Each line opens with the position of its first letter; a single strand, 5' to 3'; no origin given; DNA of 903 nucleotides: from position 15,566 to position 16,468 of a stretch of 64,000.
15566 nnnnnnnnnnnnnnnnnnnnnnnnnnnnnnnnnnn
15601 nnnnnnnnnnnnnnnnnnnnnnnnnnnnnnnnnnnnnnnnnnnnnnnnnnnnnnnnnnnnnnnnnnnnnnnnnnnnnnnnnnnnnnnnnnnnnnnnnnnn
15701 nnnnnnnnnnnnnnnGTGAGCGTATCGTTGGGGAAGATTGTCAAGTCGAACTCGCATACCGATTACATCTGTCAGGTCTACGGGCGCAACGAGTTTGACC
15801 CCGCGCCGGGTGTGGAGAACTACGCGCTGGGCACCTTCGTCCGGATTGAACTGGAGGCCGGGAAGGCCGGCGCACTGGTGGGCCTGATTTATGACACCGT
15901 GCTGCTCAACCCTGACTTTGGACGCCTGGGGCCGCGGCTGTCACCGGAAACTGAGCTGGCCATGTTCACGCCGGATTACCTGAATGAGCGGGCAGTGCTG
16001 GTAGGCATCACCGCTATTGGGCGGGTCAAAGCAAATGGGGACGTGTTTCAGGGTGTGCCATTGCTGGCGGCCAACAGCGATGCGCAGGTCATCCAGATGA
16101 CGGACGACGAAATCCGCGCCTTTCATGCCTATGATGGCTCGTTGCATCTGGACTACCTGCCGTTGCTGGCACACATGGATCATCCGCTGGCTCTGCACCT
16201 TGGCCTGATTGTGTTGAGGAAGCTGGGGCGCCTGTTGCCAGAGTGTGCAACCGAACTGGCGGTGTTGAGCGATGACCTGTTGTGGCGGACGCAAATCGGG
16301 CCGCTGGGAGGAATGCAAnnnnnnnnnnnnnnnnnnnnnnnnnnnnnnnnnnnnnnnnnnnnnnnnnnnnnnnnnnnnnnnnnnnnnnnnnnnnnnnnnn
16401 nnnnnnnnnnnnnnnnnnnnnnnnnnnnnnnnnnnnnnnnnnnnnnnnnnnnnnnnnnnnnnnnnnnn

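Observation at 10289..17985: Five-gene coupled mre11-rad50-nurA-HAS-herA operon in a bacterium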

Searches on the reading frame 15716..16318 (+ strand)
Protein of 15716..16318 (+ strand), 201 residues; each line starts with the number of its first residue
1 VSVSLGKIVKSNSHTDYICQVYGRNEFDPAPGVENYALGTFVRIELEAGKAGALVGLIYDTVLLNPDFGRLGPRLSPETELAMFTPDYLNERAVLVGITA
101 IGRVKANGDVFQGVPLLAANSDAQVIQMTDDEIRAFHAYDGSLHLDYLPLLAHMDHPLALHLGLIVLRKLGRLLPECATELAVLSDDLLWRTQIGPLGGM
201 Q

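Call 14: search_protein_families(library=pfam, proteins=[window:15716-16318:+], max_evalue=0.1)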
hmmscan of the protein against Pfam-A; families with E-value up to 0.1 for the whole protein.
window:15716-16318:+ (201 aa): 0 families

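Call 15: search_protein_families(library=ncbifam, proteins=[window:15716-16318:+], max_evalue=0.1)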
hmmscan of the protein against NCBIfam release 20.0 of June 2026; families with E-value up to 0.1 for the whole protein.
window:15716-16318:+ (201 aa): 0 families

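Call 16: search_protein_families(library=padloc, proteins=[window:15716-16318:+], max_evalue=0.1)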
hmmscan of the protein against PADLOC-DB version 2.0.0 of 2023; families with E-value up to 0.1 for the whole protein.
window:15716-16318:+ (201 aa): 0 families

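Call 17: find_homologous_proteins(query=window:15716-16318:+)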
Query window:15716-16318:+ (201 aa): 769 proteins with E <= 0.001 among 1433 candidates; the best 120 are listed.
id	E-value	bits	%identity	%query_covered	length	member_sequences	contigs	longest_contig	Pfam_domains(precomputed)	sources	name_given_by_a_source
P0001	1.6e-127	441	99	100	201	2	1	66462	PF26500.1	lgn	-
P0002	2.5e-118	411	91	100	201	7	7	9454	PF26500.1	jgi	-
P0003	6.2e-102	358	79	100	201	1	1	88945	PF26500.1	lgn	-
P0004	4.0e-100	352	77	100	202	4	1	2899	PF26500.1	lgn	-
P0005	3.6e-95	335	75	100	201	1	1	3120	PF26500.1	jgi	jgi:hypothetical protein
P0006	8.5e-92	324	75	98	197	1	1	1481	PF26500.1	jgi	jgi:hypothetical protein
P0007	7.3e-91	321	75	100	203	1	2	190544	PF26500.1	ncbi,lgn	ncbi:MAG: hypothetical protein Kow0077_07500 [Anaerolineae bacterium]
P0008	7.9e-83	295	71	100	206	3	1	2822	PF26500.1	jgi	-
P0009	1.4e-81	291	67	100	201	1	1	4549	PF26500.1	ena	-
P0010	7.8e-81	289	68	100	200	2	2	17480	PF26500.1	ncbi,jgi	-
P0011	2.4e-80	287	68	100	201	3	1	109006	PF26500.1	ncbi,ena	-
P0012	1.1e-79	285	67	100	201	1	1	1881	PF26500.1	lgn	-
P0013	2.5e-79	284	67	100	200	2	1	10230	PF26500.1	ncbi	-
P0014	8.2e-78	279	67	100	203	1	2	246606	PF26500.1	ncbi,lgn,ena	-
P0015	1.1e-77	278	67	99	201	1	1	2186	PF26500.1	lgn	-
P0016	1.5e-75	271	67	98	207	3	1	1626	PF26500.1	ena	-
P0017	7.5e-73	263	63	100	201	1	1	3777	PF26500.1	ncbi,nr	ncbi:MAG: hypothetical protein JW910_16830 [Anaerolineae bacterium]|nr:hypothetical protein [Anaerol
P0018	5.9e-72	260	63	100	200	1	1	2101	PF26500.1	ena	-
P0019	3.0e-71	257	63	99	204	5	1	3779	PF26500.1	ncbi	-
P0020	6.1e-71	256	61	98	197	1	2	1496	PF26500.1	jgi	jgi:hypothetical protein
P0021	9.5e-71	256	64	98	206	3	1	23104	PF26500.1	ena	-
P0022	1.4e-70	255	62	100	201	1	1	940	PF26500.1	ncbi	-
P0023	3.0e-69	251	62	100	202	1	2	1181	PF26500.1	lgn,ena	-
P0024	7.0e-69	250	59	99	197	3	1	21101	PF26500.1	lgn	-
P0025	3.1e-67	244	58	98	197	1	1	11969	PF26500.1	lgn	-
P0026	3.3e-67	244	59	99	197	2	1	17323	PF26500.1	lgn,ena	-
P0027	3.4e-67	244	60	100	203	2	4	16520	PF26500.1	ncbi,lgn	-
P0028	3.5e-67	244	59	98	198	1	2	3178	PF26500.1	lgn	-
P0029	8.1e-67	243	57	98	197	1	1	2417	PF26500.1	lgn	-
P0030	1.1e-66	242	59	99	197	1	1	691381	PF26500.1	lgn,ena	-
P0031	1.7e-66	242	60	98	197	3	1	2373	PF26500.1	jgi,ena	-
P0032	2.6e-66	241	59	98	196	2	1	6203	PF26500.1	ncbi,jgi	-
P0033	2.7e-66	241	59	99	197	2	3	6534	PF26500.1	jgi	jgi:hypothetical protein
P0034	4.2e-66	241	59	98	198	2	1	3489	PF26500.1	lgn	-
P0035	4.3e-66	241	58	99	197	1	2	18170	PF26500.1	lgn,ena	-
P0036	4.3e-66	241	58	99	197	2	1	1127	PF26500.1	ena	-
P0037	1.1e-65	239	57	99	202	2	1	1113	PF26500.1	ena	-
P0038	1.2e-65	239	58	98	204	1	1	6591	PF26500.1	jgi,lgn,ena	-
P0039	1.3e-65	239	59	99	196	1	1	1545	PF26500.1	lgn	-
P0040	1.4e-65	239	61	97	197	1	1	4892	PF26500.1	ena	-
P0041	1.7e-65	239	58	99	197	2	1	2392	PF26500.1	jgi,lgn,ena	-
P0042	2.2e-65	238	58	100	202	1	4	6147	PF26500.1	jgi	jgi:hypothetical protein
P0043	2.3e-65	238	59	97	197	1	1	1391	PF26500.1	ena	-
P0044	2.9e-65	238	61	97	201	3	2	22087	PF26500.1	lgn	-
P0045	3.0e-65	238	58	100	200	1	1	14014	PF26500.1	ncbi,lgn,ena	-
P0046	3.0e-65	238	58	97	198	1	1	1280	PF26500.1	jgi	jgi:hypothetical protein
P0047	3.3e-65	238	59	99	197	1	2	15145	PF26500.1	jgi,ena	-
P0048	3.9e-65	237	58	100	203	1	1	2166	PF26500.1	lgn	-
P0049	4.6e-65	237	59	99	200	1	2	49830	PF26500.1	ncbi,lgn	-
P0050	7.4e-65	236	59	98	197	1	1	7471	PF26500.1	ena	-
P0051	1.0e-64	236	58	98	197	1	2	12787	PF26500.1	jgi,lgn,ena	-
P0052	1.1e-64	236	57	98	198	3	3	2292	PF26500.1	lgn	-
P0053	1.5e-64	236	59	99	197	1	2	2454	PF26500.1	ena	-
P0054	1.6e-64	235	58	98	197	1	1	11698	PF26500.1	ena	-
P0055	1.6e-64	235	59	98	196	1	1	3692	PF26500.1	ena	-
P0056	1.8e-64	235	55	100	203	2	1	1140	PF26500.1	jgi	jgi:hypothetical protein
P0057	2.0e-64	235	58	100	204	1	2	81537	PF26500.1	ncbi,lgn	-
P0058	3.6e-64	234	60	98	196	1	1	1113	PF26500.1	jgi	-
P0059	3.6e-64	234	59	98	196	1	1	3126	PF26500.1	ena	-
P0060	4.4e-64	234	57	98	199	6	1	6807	PF26500.1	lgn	-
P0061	5.2e-64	234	59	100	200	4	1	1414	PF26500.1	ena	-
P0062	6.5e-64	233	60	97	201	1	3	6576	PF26500.1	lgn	-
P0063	6.8e-64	233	57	97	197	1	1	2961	PF26500.1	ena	-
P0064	7.5e-64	233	59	100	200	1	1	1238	PF26500.1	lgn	-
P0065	7.6e-64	233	59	98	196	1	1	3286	PF26500.1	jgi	-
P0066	9.4e-64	233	59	98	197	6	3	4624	PF26500.1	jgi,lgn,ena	-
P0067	9.6e-64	233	59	98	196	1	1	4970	PF26500.1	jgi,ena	-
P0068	1.1e-63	233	57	99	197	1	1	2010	PF26500.1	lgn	-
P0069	1.3e-63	232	59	97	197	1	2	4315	PF26500.1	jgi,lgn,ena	-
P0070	1.3e-63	232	61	97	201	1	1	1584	PF26500.1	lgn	-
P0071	2.1e-63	232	57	98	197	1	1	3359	PF26500.1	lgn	-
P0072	2.2e-63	232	57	99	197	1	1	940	PF26500.1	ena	-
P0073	2.6e-63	231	57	99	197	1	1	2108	PF26500.1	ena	-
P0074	3.0e-63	231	57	98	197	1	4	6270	PF26500.1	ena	-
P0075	3.2e-63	231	57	98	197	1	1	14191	PF26500.1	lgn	-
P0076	3.4e-63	231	57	98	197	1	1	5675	PF26500.1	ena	-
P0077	3.9e-63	231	56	97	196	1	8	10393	PF26500.1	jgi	jgi:hypothetical protein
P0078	4.4e-63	231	59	99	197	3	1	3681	PF26500.1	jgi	jgi:hypothetical protein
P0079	5.4e-63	230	57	100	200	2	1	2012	PF26500.1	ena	-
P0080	5.5e-63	230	59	97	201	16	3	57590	PF26500.1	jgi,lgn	-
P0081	6.3e-63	230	57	99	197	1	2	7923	PF26500.1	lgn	-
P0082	9.1e-63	230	56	98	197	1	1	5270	PF26500.1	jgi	-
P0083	1.2e-62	229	59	98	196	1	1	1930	PF26500.1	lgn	-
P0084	1.7e-62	229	56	100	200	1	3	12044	PF26500.1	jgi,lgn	jgi:hypothetical protein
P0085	2.0e-62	229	55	99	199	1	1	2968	PF26500.1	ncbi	-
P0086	2.1e-62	229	57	98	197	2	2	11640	PF26500.1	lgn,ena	-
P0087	2.8e-62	228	56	97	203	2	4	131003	PF26500.1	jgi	jgi:hypothetical protein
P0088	3.5e-62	228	55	98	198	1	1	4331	PF26500.1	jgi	jgi:hypothetical protein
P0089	3.6e-62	228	56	99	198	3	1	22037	PF26500.1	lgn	-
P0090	4.0e-62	228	57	98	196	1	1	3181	PF26500.1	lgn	-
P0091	4.8e-62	227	57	98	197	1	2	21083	PF26500.1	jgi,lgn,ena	-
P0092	5.3e-62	227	55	99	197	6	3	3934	PF26500.1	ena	-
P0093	7.4e-62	227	58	100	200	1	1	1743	PF26500.1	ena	-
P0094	8.0e-62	227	57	98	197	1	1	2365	PF26500.1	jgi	jgi:hypothetical protein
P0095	9.1e-62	226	55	99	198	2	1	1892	PF26500.1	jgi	jgi:hypothetical protein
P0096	1.1e-61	226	54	99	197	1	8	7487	PF26500.1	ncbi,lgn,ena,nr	ncbi:MAG: hypothetical protein H8D23_03840 [Candidatus Brocadiales bacterium]|nr:hypothetical protei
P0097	1.3e-61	226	57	97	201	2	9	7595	PF26500.1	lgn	-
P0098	2.4e-61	225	57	98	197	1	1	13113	PF26500.1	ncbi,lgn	-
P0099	2.8e-61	225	56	98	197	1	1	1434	PF26500.1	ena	-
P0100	2.9e-61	225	57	97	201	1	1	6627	PF26500.1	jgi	jgi:hypothetical protein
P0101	3.0e-61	225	54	99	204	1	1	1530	PF26500.1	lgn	-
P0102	3.1e-61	225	57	98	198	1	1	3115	PF26500.1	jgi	jgi:hypothetical protein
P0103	3.5e-61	224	57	98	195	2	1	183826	PF26500.1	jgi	-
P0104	4.0e-61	224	56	98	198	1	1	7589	PF26500.1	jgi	jgi:hypothetical protein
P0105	5.0e-61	224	56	97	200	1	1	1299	PF26500.1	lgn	-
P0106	5.4e-61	224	56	98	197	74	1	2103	PF26500.1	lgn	-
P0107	5.6e-61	224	57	98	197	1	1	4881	PF26500.1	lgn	-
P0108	7.5e-61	223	54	97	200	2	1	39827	PF26500.1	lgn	-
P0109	8.1e-61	223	56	98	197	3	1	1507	PF26500.1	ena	-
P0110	1.1e-60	223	56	98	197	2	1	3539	PF26500.1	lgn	-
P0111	2.0e-60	222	57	96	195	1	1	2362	PF26500.1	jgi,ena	-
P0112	2.1e-60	222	56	99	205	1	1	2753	PF26500.1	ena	-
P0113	2.1e-60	222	55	97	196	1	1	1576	PF26500.1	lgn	-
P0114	2.2e-60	222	55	99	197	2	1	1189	PF26500.1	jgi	jgi:hypothetical protein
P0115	2.5e-60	222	58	97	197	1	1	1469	PF26500.1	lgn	-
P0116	3.1e-60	221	56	99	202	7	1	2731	PF26500.1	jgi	jgi:hypothetical protein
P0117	3.6e-60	221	54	97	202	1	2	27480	PF26500.1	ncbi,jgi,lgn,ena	-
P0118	3.9e-60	221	56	97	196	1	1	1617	PF26500.1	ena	-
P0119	4.4e-60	221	57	98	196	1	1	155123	PF26500.1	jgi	jgi:hypothetical protein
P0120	5.1e-60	221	55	98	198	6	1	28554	PF26500.1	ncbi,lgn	ncbi:MAG: hypothetical protein WA996_19650 [Candidatus Promineifilaceae bacterium]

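Call 18: search_solved_structures(query=window:15716-16318:+, max_evalue=10)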
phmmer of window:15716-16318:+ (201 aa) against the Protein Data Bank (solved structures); distinct sequences matched with E-value up to 10: 4.
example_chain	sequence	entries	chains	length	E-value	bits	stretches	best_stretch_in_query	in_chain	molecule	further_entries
9x1l_A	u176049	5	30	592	0.26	14.3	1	90-191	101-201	DNA helicase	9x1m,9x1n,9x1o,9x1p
7pua_Ck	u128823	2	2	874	0.53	13.3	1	117-183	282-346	mS35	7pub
6hiv_Ck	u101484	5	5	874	0.53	13.3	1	117-183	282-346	mS35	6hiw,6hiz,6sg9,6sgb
9hny_Ck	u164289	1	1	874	0.97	12.4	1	126-183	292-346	mS35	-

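Call 19: search_protein_families(library=phrogs, proteins=[window:15716-16318:+], max_evalue=1)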
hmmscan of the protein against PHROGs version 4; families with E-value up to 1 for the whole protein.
window:15716-16318:+ (201 aa): 0 families

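Call 23: find_related_loci(query=A1, collection=genome_contigs, flank=10000)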
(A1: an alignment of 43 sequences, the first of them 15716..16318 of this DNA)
Query A1 (201 aa) in genome_contigs; peptide patterns used: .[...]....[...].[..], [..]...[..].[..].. (x = any residue, [..] = any of these).
144 stretches matched a pattern; 97 encode a relative of the query (tblastn E <= 1e-3); the best 80 are kept; 80 distinct loci.
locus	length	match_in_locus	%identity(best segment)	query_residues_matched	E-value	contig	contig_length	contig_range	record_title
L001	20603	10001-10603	97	1-201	9e-130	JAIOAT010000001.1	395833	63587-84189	MAG: Chloroflexota bacterium isolate S1bins113 c_000000000001, whole genome shotgun sequence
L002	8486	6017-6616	68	1-200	1e-86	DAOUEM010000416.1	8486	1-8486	MAG TPA_asm: Anaerolineae bacterium isolate N6_285 k139_172115, whole genome shotgun sequence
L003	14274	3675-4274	70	3-201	5e-86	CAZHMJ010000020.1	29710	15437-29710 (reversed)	MAG TPA_asm: uncultured Anaerolineae bacterium isolate binchicken_co27_456 genome assembly, contig: NODE_2687_length_297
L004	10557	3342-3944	67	1-201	4e-85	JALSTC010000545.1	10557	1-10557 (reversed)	MAG: Ardenticatenia bacterium isolate 356-308_metabat2_scaf2bin.086 356-308_scaffold_4185_c1, whole genome shotgun seque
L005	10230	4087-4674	67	5-200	5e-84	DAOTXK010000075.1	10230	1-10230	MAG TPA_asm: Anaerolineae bacterium isolate H21_247 k133_550439, whole genome shotgun sequence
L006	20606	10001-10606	62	1-199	2e-76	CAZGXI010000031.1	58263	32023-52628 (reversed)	MAG TPA_asm: uncultured Anaerolineae bacterium isolate binchicken_co190_119 genome assembly, contig: NODE_1187_length_58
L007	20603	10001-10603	69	2-201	2e-84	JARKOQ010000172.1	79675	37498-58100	MAG: Aggregatilineales bacterium isolate D137_metabat.41 k141_138610, whole genome shotgun sequence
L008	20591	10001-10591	59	3-201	1e-70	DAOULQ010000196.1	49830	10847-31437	MAG TPA_asm: Anaerolineae bacterium isolate W31_47 k127_93089, whole genome shotgun sequence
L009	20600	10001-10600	59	2-199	4e-70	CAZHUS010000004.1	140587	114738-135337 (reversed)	MAG TPA_asm: uncultured Verrucomicrobiota bacterium isolate binchicken_co16_315 genome assembly, contig: NODE_173_length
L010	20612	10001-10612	58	1-201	2e-69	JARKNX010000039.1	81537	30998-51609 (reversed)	MAG: Aggregatilineales bacterium isolate D110_maxbin.037 k141_208544, whole genome shotgun sequence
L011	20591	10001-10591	56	5-201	6e-69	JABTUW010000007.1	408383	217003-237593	MAG: Anaerolineales bacterium isolate H5_CFX7 seq007, whole genome shotgun sequence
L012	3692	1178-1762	53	5-199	2e-67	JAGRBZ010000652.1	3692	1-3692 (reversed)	MAG: Anaerolineae bacterium isolate HKST-UBA12 NODE_654_length_3692_cov_2.975104, whole genome shotgun sequence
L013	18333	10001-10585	55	5-201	2e-66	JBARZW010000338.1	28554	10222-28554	MAG: Candidatus Promineifilaceae bacterium isolate MFD12960_ilm_asm_bin17 k127_211246, whole genome shotgun sequence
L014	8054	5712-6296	55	5-201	3e-66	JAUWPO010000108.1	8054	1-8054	MAG: Chloroflexota bacterium isolate CSMAG_2478 CSMAG_2478_k141_331836_length_8054_cov_60.8332, whole genome shotgun seq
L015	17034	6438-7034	53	1-199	1e-65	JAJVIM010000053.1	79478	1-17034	MAG: Anaerolineae bacterium isolate Bin_81R c_000000001265, whole genome shotgun sequence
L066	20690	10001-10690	40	2-194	3e-42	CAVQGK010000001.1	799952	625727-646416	MAG: uncultured Chloroflexia bacterium isolate MFD05502.bin.2.92 genome assembly, contig: contig_21839, whole genome sho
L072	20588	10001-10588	40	3-198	2e-40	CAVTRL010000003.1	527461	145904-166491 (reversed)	MAG: uncultured Chloroflexia bacterium isolate MFD09603.bin.1.119 genome assembly, contig: contig_15679, whole genome sh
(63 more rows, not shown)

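Call 31: predict_structure(alignment_id=A1)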
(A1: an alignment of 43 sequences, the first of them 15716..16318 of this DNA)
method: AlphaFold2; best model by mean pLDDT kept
length: 201 residues; sequences in the alignment: 43
mean_pLDDT: 84.8   pTM: 0.80
mean pLDDT of the five models: 84.8, 83.2, 82.9, 82.1, 81.1
residues with pLDDT >= 90: 114; 70-90: 51; 50-70: 21; < 50: 15
segments of 3 or more residues with pLDDT < 50: 71-76, 84-89
pLDDT, mean of each block of 10 residues (from residue 1): 91 89 87 93 91 95 62 49 48 86 95 89 95 96 94 88 96 97 95 66 47
secondary structure, 60 per line:
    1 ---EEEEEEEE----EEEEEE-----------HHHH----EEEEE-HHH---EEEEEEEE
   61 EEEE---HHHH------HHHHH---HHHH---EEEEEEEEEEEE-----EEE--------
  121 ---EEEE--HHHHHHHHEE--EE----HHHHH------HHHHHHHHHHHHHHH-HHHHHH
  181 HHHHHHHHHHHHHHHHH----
elements in order: E4-11 E16-21 H33-36 E41-45 E53-64 H68-71 H78-82 H86-89 E93-104 E110-112 E124-127 H130-137 H148-152 H159-173 H175-197

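Call 33: fold_search(model_id=the predicted structure, library=pdb)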
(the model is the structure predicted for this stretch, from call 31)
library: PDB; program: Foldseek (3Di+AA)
matches with E <= 10: 561; with E <= 0.001: 57
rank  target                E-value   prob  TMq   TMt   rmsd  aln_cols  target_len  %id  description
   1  4d2i_B                1.6e-06  1.00  0.48  0.23   3.8       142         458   13  Crystal structure of the HerA hexameric DNA translocase from Sulfolobus solfataricus bound to AMP-PNP (released 2014-12-03)
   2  8wet_A                4.7e-06  1.00  0.46  0.18   6.1       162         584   20  The cryo-EM structure of TdpAB complex (released 2025-01-22)
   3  4d2i_A                4.9e-06  1.00  0.47  0.22   3.8       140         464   12  Crystal structure of the HerA hexameric DNA translocase from Sulfolobus solfataricus bound to AMP-PNP (released 2014-12-03)
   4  8zis_C                5.2e-06  1.00  0.48  0.18   3.2       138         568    9  HerA Hexamer (released 2025-03-12)
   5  9x1l_A                7.0e-06  1.00  0.49  0.19   3.7       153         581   16  The cryo-EM structure of HerA-NurA complex with AMPPNP from Thermococcus kodakarensis (released 2026-02-04)
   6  8wfd_E                7.4e-06  1.00  0.44  0.17   6.6       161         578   20  The cryo-EM structure of TdpAB in complex with AMPPNP and DNA (released 2025-01-22)
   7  8wfd_A                8.9e-06  1.00  0.46  0.18   7.4       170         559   19  The cryo-EM structure of TdpAB in complex with AMPPNP and DNA (released 2025-01-22)
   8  8wfd_C                1.1e-05  1.00  0.45  0.18  10.4       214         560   18  The cryo-EM structure of TdpAB in complex with AMPPNP and DNA (released 2025-01-22)
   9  9c1m_Q                1.3e-05  1.00  0.46  0.17   3.4       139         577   13  HerA-DUF assembly 1 (released 2025-06-04)
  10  8zis_D                1.6e-05  1.00  0.46  0.18   3.5       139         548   11  HerA Hexamer (released 2025-03-12)
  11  8zis_B                1.7e-05  1.00  0.48  0.18   3.3       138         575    9  HerA Hexamer (released 2025-03-12)
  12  8xaw_D                1.7e-05  1.00  0.44  0.17   4.3       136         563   19  Cryo-EM structure of an anti-phage defense complex bound to AMPPNP and DNA at state 1 (released 2024-06-05)
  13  9x1m_A                1.7e-05  1.00  0.51  0.19   6.9       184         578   15  The cryo-EM structure of HerA-NurA complex with AMPPNP and dsDNA from Thermococcus kodakarensis (released 2026-02-04)
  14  8wfd_D                1.8e-05  1.00  0.46  0.18   6.0       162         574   20  The cryo-EM structure of TdpAB in complex with AMPPNP and DNA (released 2025-01-22)
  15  8wfd_F                2.5e-05  1.00  0.45  0.18   7.6       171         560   20  The cryo-EM structure of TdpAB in complex with AMPPNP and DNA (released 2025-01-22)
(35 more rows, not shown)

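Call 43: search_protein_families(library=pfam, proteins=[L066:7888-9039:-, L066:9069-9881:+, L066:6971-7840:+, L066:5451-6704:+, L066:13218-13805:+, L072:7459-9159:-, L072:7723-9270:+, L072:9122-9724:+, L072:12283-12969:-, L072:13617-15002:-], max_evalue=0.001)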
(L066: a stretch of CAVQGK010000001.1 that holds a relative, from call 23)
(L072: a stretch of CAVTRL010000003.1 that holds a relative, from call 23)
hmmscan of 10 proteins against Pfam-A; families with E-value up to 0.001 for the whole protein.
L066:7888-9039:- (383 aa): 0 families

L066:9069-9881:+ (270 aa): 0 families

L066:6971-7840:+ (289 aa): 0 families

L066:5451-6704:+ (417 aa): 3 families
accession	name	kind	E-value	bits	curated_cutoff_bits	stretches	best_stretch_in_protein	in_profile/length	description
PF01385.25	OrfB_IS605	-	8.7e-28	97.4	30.5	1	188-295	9-119/120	Probable transposase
PF07282.18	Cas12f1-like_TNB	-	2.7e-21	75.9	26.3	1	307-378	1-60/60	Cas12f1-like, TNB domain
PF12323.14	HTH_OrfB_IS605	-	1.9e-14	53.3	21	1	7-51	2-46/47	Helix-turn-helix domain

L066:13218-13805:+ (195 aa): 2 families
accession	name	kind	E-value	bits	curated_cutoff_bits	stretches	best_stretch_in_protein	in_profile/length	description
PF01609.27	DDE_Tnp_1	-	2.2e-20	73.7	23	1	17-183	2-198/200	Transposase DDE domain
PF13586.12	DDE_Tnp_1_2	-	6.4e-17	62.2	29.2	1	104-185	3-85/86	Transposase DDE domain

L072:7459-9159:- (566 aa): 1 family
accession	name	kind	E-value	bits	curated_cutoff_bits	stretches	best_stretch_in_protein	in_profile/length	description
PF03030.21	H_PPase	-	6.6e-198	659.8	29.7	1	2-548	16-529/645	Inorganic H+ pyrophosphatase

L072:7723-9270:+ (515 aa): 0 families

L072:9122-9724:+ (200 aa): 0 families

L072:12283-12969:- (228 aa): 3 families
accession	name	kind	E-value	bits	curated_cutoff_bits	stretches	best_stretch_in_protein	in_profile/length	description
PF09557.15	DUF2382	-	1.3e-07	32.3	23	1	167-220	59-111/111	Domain of unknown function (DUF2382)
PF05239.21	PRC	-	5.5e-06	26.7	21.2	1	4-68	8-67/78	PRC-barrel domain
PF00257.24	Dehydrin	-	4e-05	24.6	30.6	1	120-164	76-120/154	Dehydrin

L072:13617-15002:- (461 aa): 3 families
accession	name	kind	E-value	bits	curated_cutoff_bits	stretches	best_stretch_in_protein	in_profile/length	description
PF05974.18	DUF892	-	2.8e-38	131.9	23.7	1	301-452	3-157/159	Domain of unknown function (DUF892)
PF12277.13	DUF3618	-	2e-10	41.2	24.9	1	79-120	3-44/47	Protein of unknown function (DUF3618)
PF00210.30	Ferritin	-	2.5e-07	31.2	24.5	1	321-445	17-136/142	Ferritin-like domain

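Call 48: search_solved_structures(query=A1, max_evalue=1, show_alignments=1)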
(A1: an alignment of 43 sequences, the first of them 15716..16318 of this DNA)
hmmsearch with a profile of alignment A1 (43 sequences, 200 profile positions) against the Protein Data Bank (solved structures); distinct sequences matched with E-value up to 1: 0.

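Call 49: find_encoding_contigs(protein=P0096, flank=10000, max_places=3)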
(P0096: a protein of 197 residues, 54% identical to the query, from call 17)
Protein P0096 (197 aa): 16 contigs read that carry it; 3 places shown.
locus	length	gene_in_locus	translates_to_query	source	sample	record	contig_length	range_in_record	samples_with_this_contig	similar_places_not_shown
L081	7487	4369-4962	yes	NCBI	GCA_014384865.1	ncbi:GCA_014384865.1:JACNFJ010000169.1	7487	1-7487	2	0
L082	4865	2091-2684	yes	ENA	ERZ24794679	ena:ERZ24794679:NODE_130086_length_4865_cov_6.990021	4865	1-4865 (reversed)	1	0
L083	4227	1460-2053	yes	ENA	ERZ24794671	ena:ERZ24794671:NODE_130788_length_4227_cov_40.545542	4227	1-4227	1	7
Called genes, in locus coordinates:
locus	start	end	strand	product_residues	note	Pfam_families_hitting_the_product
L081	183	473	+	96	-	-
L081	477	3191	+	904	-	PF13304:AAA_21 (faint), PF13476:AAA_23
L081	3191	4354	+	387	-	PF09376:NurA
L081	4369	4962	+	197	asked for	PF26500:DUF8166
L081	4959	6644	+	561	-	PF01935:DUF87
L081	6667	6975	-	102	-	-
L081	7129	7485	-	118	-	?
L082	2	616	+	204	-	?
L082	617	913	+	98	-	PF02463:SMC_N, PF13558:SbcC_Walker_B (weak)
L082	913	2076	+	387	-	PF09376:NurA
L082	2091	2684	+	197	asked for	PF26500:DUF8166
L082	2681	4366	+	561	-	PF01935:DUF87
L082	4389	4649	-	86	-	-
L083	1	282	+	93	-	?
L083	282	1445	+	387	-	PF09376:NurA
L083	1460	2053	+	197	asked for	PF26500:DUF8166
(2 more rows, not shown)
